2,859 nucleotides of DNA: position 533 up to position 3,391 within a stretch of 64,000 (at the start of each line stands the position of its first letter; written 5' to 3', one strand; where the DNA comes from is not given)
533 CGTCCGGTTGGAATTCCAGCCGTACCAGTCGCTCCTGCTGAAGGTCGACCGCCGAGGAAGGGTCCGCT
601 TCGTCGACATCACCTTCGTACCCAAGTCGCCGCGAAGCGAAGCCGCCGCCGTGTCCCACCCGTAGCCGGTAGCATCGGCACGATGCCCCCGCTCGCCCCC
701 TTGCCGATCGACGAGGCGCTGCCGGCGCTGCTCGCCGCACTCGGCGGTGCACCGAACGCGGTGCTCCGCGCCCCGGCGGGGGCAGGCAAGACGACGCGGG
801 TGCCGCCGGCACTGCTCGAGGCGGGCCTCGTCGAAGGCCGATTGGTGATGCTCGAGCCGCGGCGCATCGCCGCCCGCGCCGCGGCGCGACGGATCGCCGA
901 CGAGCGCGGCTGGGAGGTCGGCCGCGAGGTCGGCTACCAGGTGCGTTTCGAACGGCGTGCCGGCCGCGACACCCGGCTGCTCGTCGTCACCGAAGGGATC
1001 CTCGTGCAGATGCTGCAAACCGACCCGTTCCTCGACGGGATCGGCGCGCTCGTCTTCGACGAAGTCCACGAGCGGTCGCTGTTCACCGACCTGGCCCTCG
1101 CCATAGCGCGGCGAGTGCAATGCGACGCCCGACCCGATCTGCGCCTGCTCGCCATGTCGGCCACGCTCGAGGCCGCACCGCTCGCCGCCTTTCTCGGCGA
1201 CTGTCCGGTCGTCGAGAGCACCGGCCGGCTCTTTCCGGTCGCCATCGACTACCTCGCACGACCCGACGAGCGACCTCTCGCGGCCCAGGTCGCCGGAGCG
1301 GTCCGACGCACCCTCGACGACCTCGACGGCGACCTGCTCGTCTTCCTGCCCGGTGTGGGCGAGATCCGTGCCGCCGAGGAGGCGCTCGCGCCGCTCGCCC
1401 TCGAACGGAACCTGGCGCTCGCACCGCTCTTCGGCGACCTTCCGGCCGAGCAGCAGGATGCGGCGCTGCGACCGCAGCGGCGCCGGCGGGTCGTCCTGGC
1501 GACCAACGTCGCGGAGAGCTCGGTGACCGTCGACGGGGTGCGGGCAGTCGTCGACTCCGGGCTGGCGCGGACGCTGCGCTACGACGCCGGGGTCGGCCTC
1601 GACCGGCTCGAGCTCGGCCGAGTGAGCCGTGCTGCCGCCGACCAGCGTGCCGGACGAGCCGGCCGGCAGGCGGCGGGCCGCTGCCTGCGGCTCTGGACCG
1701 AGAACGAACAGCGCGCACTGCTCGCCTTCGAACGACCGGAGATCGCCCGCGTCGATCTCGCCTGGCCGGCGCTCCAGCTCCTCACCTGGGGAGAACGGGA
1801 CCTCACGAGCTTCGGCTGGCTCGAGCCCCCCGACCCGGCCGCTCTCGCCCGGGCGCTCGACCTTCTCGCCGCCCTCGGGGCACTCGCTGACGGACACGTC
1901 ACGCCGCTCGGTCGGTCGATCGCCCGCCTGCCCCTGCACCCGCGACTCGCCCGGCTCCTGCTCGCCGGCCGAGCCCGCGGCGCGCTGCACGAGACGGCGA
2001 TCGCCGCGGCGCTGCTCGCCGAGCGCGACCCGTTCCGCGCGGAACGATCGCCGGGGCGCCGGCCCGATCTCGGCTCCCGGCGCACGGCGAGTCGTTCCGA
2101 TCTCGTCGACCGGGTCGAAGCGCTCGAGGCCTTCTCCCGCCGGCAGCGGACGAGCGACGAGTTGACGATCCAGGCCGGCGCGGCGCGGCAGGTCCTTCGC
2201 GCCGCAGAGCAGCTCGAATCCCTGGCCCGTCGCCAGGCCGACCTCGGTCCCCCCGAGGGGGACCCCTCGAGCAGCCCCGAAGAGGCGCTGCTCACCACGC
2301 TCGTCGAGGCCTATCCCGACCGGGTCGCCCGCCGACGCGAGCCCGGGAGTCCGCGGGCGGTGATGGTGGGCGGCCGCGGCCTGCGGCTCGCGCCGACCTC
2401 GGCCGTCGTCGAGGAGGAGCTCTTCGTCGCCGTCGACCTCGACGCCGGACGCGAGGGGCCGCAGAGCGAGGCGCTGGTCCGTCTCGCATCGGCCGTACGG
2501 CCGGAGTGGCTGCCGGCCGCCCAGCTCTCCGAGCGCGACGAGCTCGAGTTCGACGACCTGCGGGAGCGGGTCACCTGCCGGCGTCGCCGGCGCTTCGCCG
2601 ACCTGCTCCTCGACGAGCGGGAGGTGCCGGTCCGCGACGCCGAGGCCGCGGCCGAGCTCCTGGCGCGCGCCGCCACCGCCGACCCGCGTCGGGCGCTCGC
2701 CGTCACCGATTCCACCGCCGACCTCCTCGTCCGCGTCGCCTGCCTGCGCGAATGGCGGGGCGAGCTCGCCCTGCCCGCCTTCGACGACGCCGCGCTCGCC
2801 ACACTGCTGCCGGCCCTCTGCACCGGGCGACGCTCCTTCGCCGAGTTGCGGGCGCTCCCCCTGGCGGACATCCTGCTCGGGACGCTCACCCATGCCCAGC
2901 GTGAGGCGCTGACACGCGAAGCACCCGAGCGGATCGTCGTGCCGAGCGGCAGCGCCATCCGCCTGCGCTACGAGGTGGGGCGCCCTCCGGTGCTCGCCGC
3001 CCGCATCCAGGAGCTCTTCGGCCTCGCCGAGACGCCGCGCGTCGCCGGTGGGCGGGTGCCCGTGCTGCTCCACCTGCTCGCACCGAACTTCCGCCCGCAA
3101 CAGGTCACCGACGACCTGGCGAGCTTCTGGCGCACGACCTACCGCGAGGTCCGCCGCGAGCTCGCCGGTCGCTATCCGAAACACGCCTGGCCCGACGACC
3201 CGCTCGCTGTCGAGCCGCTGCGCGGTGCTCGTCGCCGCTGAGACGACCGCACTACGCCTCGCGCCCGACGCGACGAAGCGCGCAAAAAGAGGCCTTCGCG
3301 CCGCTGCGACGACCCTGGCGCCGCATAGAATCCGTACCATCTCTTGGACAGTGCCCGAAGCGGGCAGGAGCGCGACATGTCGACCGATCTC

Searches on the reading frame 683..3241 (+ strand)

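Call 78: search_protein_families(library=pfam, proteins=[window:683-3241:+], max_evalue=0.001)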
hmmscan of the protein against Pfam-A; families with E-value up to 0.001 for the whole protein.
window:683-3241:+ (852 aa): 5 families
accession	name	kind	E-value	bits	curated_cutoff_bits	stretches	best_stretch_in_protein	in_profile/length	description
PF08482.15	HrpB_C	-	1e-46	159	25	1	711-840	4-133/133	ATP-dependent helicase C-terminal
PF00270.35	DEAD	-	1.9e-10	41.1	26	1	15-163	10-161/167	DEAD/DEAH box helicase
PF00271.37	Helicase_C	-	1.9e-08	35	23.5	1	215-328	15-108/110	Helicase conserved C-terminal domain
PF04408.29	HA2_N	-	3.8e-06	27.3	21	1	391-418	1-29/29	Helicase associated domain (HA2), winged-helix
PF21010.2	HA2_C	-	6.9e-06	26.9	21.3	1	419-495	1-76/77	Helicase associated domain (HA2), ratchet-like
